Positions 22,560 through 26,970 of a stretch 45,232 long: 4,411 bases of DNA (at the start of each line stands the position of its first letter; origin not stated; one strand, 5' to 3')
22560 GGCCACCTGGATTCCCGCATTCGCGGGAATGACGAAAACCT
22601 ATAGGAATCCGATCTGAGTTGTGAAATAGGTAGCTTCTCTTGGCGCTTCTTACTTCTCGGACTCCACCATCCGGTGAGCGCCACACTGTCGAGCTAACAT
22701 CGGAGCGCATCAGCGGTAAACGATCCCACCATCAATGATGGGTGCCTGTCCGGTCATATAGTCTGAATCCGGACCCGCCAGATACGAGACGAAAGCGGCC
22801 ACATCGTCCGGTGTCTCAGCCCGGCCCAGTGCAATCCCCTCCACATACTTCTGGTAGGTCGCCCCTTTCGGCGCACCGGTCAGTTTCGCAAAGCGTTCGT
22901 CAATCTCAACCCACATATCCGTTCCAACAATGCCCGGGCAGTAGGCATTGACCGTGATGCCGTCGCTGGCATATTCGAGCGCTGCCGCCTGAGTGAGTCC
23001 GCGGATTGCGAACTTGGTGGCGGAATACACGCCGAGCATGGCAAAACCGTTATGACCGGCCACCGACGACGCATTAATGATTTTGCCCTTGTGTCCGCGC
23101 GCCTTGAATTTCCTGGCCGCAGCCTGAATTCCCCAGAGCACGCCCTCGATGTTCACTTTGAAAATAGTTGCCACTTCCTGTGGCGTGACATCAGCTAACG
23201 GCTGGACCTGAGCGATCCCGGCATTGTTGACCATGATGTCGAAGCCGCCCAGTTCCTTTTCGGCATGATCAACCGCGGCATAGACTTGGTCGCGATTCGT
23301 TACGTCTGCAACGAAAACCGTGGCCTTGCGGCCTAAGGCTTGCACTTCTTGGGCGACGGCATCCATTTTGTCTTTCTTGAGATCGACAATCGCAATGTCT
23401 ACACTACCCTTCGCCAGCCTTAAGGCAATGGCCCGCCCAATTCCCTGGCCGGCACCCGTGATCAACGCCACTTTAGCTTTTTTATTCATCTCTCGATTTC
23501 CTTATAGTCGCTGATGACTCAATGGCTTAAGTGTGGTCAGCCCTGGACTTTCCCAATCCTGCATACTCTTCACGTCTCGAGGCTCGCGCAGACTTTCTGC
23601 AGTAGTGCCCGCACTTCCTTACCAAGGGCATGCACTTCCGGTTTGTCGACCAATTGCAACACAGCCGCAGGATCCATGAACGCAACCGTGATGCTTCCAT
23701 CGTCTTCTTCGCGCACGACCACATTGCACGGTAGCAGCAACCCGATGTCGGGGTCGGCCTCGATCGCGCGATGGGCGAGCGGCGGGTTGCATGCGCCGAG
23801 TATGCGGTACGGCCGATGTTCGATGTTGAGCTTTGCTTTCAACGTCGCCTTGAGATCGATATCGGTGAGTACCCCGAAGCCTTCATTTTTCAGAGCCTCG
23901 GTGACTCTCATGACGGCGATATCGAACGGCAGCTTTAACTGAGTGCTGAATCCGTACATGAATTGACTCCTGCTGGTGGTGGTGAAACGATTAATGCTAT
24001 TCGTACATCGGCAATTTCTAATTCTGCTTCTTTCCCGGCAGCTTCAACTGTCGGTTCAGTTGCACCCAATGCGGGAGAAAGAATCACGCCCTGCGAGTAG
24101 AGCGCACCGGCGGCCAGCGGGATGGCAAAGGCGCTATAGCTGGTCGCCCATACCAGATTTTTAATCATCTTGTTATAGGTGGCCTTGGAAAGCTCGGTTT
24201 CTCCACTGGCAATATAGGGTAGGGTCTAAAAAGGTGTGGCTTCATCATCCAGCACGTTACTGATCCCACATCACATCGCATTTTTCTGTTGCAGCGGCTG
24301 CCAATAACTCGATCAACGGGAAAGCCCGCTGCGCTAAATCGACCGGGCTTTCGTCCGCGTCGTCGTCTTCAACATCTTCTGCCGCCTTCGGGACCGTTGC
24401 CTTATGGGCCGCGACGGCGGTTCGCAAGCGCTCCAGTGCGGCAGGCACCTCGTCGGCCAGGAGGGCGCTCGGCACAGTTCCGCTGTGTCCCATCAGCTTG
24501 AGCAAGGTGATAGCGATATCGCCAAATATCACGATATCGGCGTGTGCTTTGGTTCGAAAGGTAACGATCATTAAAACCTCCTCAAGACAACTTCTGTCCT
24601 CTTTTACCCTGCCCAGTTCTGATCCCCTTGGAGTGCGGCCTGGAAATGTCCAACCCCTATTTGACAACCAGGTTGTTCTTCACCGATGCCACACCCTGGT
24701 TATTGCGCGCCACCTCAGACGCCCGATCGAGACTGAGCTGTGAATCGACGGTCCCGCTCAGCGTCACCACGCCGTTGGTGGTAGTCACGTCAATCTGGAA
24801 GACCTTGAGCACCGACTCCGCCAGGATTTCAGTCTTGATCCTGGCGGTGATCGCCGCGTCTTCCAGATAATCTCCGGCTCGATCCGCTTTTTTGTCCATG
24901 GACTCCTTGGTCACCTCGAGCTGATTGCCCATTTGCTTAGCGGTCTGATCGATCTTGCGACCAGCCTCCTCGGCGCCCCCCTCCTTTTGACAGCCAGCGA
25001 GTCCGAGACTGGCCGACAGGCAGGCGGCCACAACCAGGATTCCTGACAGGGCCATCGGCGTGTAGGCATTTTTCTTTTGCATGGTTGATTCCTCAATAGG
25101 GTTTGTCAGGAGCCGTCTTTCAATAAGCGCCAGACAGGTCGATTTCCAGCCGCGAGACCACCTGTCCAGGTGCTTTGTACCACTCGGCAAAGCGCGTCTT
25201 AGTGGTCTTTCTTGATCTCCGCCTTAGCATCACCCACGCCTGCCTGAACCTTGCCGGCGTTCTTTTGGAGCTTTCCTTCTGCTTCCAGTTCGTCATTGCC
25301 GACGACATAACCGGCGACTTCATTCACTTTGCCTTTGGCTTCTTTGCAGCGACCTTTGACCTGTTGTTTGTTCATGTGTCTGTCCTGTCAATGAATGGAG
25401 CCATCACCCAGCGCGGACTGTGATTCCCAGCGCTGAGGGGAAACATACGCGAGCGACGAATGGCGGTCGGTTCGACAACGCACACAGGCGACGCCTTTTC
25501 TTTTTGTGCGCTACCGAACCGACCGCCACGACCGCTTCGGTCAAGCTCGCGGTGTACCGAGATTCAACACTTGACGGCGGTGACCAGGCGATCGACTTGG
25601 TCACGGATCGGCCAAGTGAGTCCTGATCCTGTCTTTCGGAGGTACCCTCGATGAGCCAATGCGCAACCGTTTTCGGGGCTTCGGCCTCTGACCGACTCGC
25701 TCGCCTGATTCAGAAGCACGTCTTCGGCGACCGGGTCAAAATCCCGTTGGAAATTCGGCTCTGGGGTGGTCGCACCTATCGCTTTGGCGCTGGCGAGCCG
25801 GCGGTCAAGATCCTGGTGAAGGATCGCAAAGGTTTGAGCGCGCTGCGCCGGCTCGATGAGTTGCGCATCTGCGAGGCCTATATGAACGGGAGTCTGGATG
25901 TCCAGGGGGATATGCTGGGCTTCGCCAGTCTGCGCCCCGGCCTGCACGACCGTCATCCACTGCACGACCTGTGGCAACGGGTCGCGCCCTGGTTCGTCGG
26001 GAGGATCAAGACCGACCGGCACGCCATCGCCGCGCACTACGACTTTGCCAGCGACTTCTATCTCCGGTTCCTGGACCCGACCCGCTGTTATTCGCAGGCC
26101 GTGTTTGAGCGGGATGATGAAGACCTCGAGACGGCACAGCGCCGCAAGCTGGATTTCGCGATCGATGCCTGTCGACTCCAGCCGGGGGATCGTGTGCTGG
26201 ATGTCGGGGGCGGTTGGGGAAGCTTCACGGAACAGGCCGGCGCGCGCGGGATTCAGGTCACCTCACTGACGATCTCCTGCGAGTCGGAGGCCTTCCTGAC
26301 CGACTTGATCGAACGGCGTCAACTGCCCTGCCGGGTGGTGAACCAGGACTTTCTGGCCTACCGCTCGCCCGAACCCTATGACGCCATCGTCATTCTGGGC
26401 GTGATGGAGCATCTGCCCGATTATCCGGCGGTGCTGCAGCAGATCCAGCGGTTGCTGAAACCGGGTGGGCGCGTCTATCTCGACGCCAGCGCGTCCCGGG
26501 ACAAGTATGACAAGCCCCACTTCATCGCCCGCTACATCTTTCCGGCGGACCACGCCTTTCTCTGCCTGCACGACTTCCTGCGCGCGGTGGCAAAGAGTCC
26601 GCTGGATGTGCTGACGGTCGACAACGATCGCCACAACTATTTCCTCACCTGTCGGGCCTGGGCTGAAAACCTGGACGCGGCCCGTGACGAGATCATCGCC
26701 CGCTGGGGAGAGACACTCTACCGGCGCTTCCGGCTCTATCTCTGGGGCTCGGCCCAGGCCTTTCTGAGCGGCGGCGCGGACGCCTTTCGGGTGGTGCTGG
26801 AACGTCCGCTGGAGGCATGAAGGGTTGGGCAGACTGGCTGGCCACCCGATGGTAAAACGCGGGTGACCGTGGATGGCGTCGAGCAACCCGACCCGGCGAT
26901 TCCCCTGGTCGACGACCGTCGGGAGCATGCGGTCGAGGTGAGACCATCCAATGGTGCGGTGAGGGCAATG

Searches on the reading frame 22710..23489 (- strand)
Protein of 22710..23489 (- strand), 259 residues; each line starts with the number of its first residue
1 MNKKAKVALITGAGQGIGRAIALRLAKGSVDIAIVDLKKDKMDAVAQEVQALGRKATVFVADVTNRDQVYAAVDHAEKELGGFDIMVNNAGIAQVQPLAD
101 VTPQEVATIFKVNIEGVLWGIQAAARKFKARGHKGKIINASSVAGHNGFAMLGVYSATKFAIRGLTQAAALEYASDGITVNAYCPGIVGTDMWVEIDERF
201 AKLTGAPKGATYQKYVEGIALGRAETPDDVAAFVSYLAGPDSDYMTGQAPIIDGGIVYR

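Call 7: search_protein_families(library=pfam, proteins=[window:22710-23489:-], max_evalue=0.01)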
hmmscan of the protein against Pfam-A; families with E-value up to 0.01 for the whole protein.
window:22710-23489:- (259 aa): 6 families
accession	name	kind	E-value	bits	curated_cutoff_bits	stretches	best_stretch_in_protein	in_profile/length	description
PF00106.31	adh_short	-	1.4e-60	204.6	26.6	1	6-198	1-192/195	short chain dehydrogenase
PF13561.12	adh_short_C2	-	6.2e-53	180.2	27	1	12-256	1-235/236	Enoyl-(Acyl carrier protein) reductase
PF08659.16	KR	-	3.4e-12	47.1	22.6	1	8-166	3-160/180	KR domain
PF01370.27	Epimerase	-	0.00013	21.9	20.9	1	8-181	1-168/240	NAD dependent epimerase/dehydratase family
PF02719.21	Polysacc_synt_2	-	0.00021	21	20.2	1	9-126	2-117/293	Polysaccharide biosynthesis protein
PF03435.24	Sacchrp_dh_NADP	-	0.0031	18.3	25.1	1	9-89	2-75/129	Saccharopine dehydrogenase NADP binding domain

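Call 11: find_encoding_contigs(protein=window:22710-23489:-, flank=10000, max_places=10)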
Protein window:22710-23489:- (259 aa): 21 contigs read that carry it; 5 places shown.
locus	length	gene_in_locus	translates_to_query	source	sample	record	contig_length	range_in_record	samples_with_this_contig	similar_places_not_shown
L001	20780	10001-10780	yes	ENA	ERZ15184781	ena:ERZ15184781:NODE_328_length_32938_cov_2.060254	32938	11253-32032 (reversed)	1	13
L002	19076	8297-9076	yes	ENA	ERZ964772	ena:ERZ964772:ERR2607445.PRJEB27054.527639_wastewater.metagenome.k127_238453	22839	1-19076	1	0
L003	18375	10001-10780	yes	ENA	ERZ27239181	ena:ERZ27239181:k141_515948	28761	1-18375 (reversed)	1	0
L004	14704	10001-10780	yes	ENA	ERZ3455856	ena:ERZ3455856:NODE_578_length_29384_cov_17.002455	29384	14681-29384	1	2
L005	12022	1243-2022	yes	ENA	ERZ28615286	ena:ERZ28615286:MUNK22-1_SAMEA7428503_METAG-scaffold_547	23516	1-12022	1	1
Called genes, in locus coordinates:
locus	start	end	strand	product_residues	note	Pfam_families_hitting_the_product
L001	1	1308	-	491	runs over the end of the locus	PF02321:OEP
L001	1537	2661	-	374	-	PF12679:ABC2_membrane_2, PF12698:ABC2_membrane_3, PF01061:ABC2_membrane, PF12730:ABC2_membrane_4 (weak)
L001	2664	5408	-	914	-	PF00005:ABC_tran, PF13304:AAA_21 (weak), PF00005:ABC_tran, PF13304:AAA_21 (weak), PF12679:ABC2_membrane_2, PF12698:ABC2_membrane_3, PF01061:ABC2_membrane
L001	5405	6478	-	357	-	PF00364:Biotin_lipoyl (faint), PF25876:HH_MFP_RND (weak)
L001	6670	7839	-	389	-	PF25371:DUF7884, PF02353:CMAS, PF13489:Methyltransf_23, PF08241:Methyltransf_11, PF08242:Methyltransf_12, PF13649:Methyltransf_25, PF13847:Methyltransf_31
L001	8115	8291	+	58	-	PF05532:CsbD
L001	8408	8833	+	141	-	PF04972:BON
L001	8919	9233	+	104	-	PF08895:DUF1840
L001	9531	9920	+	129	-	PF03625:DUF302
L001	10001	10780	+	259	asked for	PF00106:adh_short, PF08659:KR, PF13561:adh_short_C2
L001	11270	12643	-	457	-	PF10011:DUF2254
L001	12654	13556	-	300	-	PF00231:ATP-synt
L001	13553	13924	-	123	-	PF02482:Ribosomal_S30AE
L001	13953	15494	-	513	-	PF02874:ATP-synt_ab_N (weak), PF00006:ATP-synt_ab, PF00306:ATP-synt_ab_C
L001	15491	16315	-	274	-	PF00430:ATP-synt_B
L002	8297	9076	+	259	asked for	PF00106:adh_short, PF08659:KR, PF13561:adh_short_C2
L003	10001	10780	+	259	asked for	PF00106:adh_short, PF08659:KR, PF13561:adh_short_C2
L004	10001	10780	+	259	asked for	PF00106:adh_short, PF08659:KR, PF13561:adh_short_C2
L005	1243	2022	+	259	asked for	PF00106:adh_short, PF08659:KR, PF13561:adh_short_C2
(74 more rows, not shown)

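Call 26: find_homologous_proteins(query=window:22710-23489:-, max_evalue=1e-40)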
Query window:22710-23489:- (259 aa): 6136 proteins with E <= 1e-40 among 8000 candidates; the best 120 are listed.
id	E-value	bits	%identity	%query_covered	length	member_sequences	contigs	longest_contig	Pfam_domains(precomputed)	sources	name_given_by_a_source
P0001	3.9e-154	529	95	100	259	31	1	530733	PF08659.17,PF13561.13,PF00106.32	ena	-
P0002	3.1e-152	523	94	100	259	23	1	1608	PF08659.17,PF13561.13,PF00106.32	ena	-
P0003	1.2e-151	521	93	100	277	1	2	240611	PF08659.17,PF13561.13,PF00106.32,PF01370.28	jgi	jgi:meso-butanediol dehydrogenase/(S,S)-butanediol dehydrogenase/diacetyl reductase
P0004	1.6e-151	521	92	100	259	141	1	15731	PF08659.17,PF13561.13,PF00106.32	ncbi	-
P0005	7.2e-151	519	93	99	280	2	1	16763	PF08659.17,PF13561.13,PF00106.32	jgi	jgi:meso-butanediol dehydrogenase/(S,S)-butanediol dehydrogenase/diacetyl reductase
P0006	7.5e-151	519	93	100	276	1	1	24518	PF08659.17,PF13561.13,PF00106.32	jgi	-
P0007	2.1e-149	514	92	100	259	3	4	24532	PF08659.17,PF13561.13,PF00106.32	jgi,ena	jgi:meso-butanediol dehydrogenase/(S,S)-butanediol dehydrogenase/diacetyl reductase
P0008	1.1e-148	511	92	100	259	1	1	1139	PF08659.17,PF13561.13,PF00106.32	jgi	jgi:meso-butanediol dehydrogenase/(S,S)-butanediol dehydrogenase/diacetyl reductase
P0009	2.4e-148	510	90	100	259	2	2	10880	PF08659.17,PF02719.22,PF13561.13,PF00106.32,PF01370.28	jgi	jgi:meso-butanediol dehydrogenase/(S,S)-butanediol dehydrogenase/diacetyl reductase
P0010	1.2e-147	508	91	100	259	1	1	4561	PF08659.17,PF13561.13,PF00106.32,PF01370.28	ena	-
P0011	6.6e-147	506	90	100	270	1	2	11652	PF08659.17,PF13561.13,PF00106.32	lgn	-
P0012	4.7e-146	503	90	100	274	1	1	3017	PF08659.17,PF13561.13,PF00106.32,PF01370.28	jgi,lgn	jgi:meso-butanediol dehydrogenase/(S,S)-butanediol dehydrogenase/diacetyl reductase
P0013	2.6e-144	497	88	100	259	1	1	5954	PF08659.17,PF13561.13,PF00106.32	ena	-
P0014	4.1e-144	497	88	100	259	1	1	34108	PF08659.17,PF13561.13,PF00106.32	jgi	jgi:meso-butanediol dehydrogenase / (S,S)-butanediol dehydrogenase / diacetyl reductase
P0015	4.4e-144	496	88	100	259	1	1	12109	PF08659.17,PF13561.13,PF00106.32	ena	-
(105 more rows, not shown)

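Call 27: find_encoding_contigs(protein=P0001, flank=10000, max_places=4)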
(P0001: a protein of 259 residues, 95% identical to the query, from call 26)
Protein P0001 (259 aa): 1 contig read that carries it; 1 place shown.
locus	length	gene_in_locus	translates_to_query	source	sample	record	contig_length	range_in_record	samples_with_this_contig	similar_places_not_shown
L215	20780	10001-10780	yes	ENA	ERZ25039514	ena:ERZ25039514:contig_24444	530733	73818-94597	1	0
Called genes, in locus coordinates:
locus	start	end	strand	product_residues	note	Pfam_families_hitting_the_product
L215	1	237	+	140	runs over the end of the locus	PF01451:LMWPc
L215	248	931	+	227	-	PF01895:PhoU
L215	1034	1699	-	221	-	PF00882:Zn_dep_PLPC (weak), PF04307:YdjM, PF13803:DUF4184 (weak)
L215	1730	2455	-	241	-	-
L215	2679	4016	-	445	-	PF00072:Response_reg, PF00158:Sigma54_activat, PF25601:AAA_lid_14, PF02954:HTH_8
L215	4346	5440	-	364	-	PF05231:MASE1, PF13493:DUF4118, PF00512:HisKA, PF02518:HATPase_c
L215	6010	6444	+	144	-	PF00999:Na_H_Exchanger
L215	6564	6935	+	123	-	PF02482:Ribosomal_S30AE (weak)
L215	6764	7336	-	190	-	-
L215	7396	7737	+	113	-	-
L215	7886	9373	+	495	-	PF00773:RNB, PF18614:RNase_II_C_S1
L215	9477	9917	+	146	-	PF12732:YtxH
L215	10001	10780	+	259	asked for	PF00106:adh_short, PF08659:KR, PF13561:adh_short_C2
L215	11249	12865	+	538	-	PF04972:BON, PF05552:MS_channel_1st_1 (weak), PF00924:MS_channel_2nd, PF21082:MS_channel_3rd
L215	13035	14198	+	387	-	PF18845:baeRF_family3, PF18848:baeRF_family6, PF18849:baeRF_family7, PF18851:baeRF_family8, PF18855:baeRF_family11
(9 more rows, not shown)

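Call 28: find_encoding_contigs(protein=P0003, flank=10000, max_places=4)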
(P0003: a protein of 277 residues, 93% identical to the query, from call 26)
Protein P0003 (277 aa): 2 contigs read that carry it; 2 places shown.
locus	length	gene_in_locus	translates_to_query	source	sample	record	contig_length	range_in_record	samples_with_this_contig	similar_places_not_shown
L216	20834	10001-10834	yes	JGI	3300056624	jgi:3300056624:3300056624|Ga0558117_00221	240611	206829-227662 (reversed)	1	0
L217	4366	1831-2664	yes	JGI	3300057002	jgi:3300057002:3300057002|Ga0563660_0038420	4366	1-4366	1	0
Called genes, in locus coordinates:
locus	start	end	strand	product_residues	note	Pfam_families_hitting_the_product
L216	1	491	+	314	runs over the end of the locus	PF13145:Rotamase_2 (weak), PF13616:Rotamase_3, PF00639:Rotamase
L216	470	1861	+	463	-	PF06689:zf-C4_ClpX, PF00493:MCM (weak), PF07724:AAA_2, PF00004:AAA, PF10431:ClpB_D2-small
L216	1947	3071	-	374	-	PF12679:ABC2_membrane_2, PF12698:ABC2_membrane_3, PF01061:ABC2_membrane, PF12730:ABC2_membrane_4 (weak)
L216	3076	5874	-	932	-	PF00005:ABC_tran, PF13304:AAA_21 (weak), PF00005:ABC_tran, PF12679:ABC2_membrane_2, PF12698:ABC2_membrane_3, PF01061:ABC2_membrane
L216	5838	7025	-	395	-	PF00364:Biotin_lipoyl (faint)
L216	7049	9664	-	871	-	PF00690:Cation_ATPase_N, PF00122:E1-E2_ATPase, PF00702:Hydrolase, PF00689:Cation_ATPase_C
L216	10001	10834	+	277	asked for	PF00106:adh_short, PF01370:Epimerase (weak), PF08659:KR, PF13561:adh_short_C2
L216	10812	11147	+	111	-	PF06100:MCRA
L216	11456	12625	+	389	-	PF03976:PPK2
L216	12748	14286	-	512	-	PF01266:DAO, PF06039:Mqo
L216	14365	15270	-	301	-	PF00126:HTH_1, PF03466:LysR_substrate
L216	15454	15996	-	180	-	PF00258:Flavodoxin_1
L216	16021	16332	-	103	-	-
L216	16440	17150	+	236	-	PF00106:adh_short, PF01370:Epimerase (weak), PF13561:adh_short_C2 (weak)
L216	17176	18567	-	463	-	PF13742:tRNA_anti_2, PF01336:tRNA_anti-codon (weak), PF02601:Exonuc_VII_L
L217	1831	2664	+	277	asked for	PF00106:adh_short, PF01370:Epimerase (weak), PF08659:KR, PF13561:adh_short_C2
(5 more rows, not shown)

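Call 29: find_encoding_contigs(protein=P0004, flank=10000, max_places=4)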
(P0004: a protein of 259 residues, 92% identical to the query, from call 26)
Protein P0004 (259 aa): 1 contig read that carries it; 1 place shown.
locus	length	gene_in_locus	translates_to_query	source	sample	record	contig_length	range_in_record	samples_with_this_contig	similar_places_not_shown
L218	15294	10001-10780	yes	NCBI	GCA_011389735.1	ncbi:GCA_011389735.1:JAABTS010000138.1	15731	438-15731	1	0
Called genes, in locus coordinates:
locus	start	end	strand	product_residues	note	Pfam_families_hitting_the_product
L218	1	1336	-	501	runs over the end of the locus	PF02310:B12-binding, PF04055:Radical_SAM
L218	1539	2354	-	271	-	PF01553:Acyltransferase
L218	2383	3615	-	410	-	PF00109:ketoacyl-synt, PF02801:Ketoacyl-synt_C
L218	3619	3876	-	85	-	PF00550:PP-binding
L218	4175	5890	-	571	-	-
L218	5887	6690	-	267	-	PF13672:PP2C_2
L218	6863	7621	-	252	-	-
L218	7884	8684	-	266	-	PF00857:Isochorismatase (faint)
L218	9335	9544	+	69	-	-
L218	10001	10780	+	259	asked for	PF00106:adh_short, PF08659:KR, PF13561:adh_short_C2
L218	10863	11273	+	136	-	-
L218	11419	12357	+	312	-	PF00294:PfkB, PF08543:Phos_pyr_kin (weak)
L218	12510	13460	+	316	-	PF07603:Lcl_C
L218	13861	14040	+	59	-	-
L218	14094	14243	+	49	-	PF18919:DUF5670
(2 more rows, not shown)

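Call 47: list_cluster_members(proteins=[window:22710-23489:-, window:23570-23959:-])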
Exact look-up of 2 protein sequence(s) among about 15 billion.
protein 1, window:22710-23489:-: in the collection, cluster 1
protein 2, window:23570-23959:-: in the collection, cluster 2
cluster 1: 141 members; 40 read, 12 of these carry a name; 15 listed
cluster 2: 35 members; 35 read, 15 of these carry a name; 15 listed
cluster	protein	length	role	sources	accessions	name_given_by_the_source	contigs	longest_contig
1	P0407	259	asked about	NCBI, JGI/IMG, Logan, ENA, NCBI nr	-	-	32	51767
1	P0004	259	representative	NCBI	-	-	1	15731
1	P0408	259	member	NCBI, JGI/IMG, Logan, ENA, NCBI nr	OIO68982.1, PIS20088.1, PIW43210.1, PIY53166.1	MAG: diacetyl reductase [Zetaproteobacteria bacterium ... | MAG: diacetyl reductase [Zetaproteobacteria bacterium CG1_02_55_237]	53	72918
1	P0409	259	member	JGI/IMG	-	meso-butanediol dehydrogenase/(S,S)-butanediol dehydrogenase/diacetyl reductase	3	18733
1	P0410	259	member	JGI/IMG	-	meso-butanediol dehydrogenase/(S,S)-butanediol dehydrogenase/diacetyl reductase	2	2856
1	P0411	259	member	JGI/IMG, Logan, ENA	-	meso-butanediol dehydrogenase/(S,S)-butanediol dehydrogenase/diacetyl reductase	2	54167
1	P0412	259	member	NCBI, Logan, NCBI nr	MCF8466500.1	MAG: acetoin reductase [Sneathiella sp.] | acetoin reductase [Sneathiella sp.]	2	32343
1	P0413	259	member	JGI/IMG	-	meso-butanediol dehydrogenase/(S,S)-butanediol dehydrogenase/diacetyl reductase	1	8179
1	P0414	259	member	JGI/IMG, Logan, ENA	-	meso-butanediol dehydrogenase/(S,S)-butanediol dehydrogenase/diacetyl reductase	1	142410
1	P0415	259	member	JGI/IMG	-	meso-butanediol dehydrogenase / (S,S)-butanediol dehydrogenase / diacetyl reductase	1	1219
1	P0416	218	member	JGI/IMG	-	meso-butanediol dehydrogenase / (S,S)-butanediol dehydrogenase / diacetyl reductase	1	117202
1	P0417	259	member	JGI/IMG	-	meso-butanediol dehydrogenase / (S,S)-butanediol dehydrogenase / diacetyl reductase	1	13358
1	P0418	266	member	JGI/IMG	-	meso-butanediol dehydrogenase / (S,S)-butanediol dehydrogenase / diacetyl reductase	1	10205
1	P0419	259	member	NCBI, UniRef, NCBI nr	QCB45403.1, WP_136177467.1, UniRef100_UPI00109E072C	acetoin reductase [Hydrogenophaga sp. PAMC20947] | acetoin reductase n=1 Tax=Hydrogenophaga sp. PAMC20947 TaxID=2565558 RepID=UPI00109E072C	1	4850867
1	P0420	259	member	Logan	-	-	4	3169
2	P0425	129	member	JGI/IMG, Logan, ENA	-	uncharacterized protein (DUF302 family)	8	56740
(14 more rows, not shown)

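Call 49: find_encoding_contigs(protein=P0425, flank=10000, max_places=6)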
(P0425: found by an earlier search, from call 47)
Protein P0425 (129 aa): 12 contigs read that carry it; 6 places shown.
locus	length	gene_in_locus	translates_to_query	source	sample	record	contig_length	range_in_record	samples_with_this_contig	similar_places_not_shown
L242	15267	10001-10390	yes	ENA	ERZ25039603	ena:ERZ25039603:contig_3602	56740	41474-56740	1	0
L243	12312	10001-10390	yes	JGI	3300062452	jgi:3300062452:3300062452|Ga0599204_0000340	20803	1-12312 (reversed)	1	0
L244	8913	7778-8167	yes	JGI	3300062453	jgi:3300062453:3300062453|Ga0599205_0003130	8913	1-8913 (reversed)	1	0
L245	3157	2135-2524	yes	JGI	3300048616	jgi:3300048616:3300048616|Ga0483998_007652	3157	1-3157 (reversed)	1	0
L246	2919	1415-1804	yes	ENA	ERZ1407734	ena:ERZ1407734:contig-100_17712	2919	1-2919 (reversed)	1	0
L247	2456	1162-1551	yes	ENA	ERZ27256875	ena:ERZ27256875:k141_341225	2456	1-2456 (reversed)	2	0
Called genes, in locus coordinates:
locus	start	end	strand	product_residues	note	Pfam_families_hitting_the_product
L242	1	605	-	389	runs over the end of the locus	PF25371:DUF7884, PF02353:CMAS, PF13489:Methyltransf_23, PF08241:Methyltransf_11, PF08242:Methyltransf_12, PF13649:Methyltransf_25, PF13847:Methyltransf_31 (weak)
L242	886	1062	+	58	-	-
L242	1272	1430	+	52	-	PF11752:DUF3309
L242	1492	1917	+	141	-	PF04972:BON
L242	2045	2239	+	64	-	-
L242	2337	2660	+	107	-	PF08895:DUF1840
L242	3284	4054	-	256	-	PF13340:DUF4096, PF01609:DDE_Tnp_1, PF13586:DDE_Tnp_1_2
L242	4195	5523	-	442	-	PF14706:Tnp_DNA_bind, PF01609:DDE_Tnp_1, PF02281:Dimer_Tnp_Tn5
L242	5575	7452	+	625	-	PF00122:E1-E2_ATPase, PF00702:Hydrolase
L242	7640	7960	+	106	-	-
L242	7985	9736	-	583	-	PF01609:DDE_Tnp_1 (weak)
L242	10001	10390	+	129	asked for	PF03625:DUF302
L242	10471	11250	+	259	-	PF00106:adh_short, PF01370:Epimerase (weak), PF08659:KR, PF13561:adh_short_C2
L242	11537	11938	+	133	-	-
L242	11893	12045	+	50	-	-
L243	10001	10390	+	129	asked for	PF03625:DUF302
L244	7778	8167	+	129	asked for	PF03625:DUF302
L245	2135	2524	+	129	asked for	PF03625:DUF302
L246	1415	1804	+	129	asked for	PF03625:DUF302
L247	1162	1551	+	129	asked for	PF03625:DUF302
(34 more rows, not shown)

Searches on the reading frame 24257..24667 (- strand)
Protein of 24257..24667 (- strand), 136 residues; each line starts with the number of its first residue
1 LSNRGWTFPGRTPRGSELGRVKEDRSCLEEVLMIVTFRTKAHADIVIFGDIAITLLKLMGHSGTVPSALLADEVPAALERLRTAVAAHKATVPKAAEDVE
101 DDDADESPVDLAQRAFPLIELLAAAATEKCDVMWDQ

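Call 7: search_protein_families(library=pfam, proteins=[window:24257-24667:-], max_evalue=0.01)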
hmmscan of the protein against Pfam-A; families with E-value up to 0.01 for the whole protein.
window:24257-24667:- (136 aa): 1 family
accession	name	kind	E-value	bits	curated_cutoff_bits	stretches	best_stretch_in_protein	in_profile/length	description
PF08895.16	DUF1840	-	3.2e-33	114.7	25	1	33-134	1-108/108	Domain of unknown function (DUF1840)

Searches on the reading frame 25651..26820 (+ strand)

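Call 7: search_protein_families(library=pfam, proteins=[window:25651-26820:+], max_evalue=0.01)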
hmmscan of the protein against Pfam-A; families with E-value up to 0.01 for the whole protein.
window:25651-26820:+ (389 aa): 11 families
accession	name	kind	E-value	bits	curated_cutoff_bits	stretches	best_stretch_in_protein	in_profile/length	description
PF02353.26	CMAS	-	5.6e-54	183.7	27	1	120-379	4-271/273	Mycolic acid cyclopropane synthetase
PF13489.12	Methyltransf_23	-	1.7e-17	64.1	27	1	165-302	11-142/164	Methyltransferase domain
PF08241.18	Methyltransf_11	-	3.3e-13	50.5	21.2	1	183-276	1-94/95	Methyltransferase domain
PF13649.12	Methyltransf_25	-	4.2e-13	50.2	27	1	182-273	1-97/97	Methyltransferase domain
PF08242.18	Methyltransf_12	-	2.4e-12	47.8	30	1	183-275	1-98/98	Methyltransferase domain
PF25371.1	DUF7884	-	5.7e-10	39.7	27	1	22-88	3-71/90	Domain of unknown function (DUF7884)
PF13847.12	Methyltransf_31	-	5.2e-08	33.1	27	1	178-279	3-111/145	Methyltransferase domain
PF00398.26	RrnaAD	-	0.00063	19.4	24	1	168-241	20-92/263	Ribosomal RNA adenine dimethylase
PF01209.24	Ubie_methyltran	-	0.0012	18.7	20.1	1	169-277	38-151/233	ubiE/COQ5 methyltransferase family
PF11899.13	DUF3419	-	0.005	16.5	28.2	0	232-289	285-344/385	Protein of unknown function (DUF3419)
PF01135.25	PCMT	-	0.0072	16.5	20.3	0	169-276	64-170/210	Protein-L-isoaspartate(D-aspartate) O-methyltransferase (PCMT)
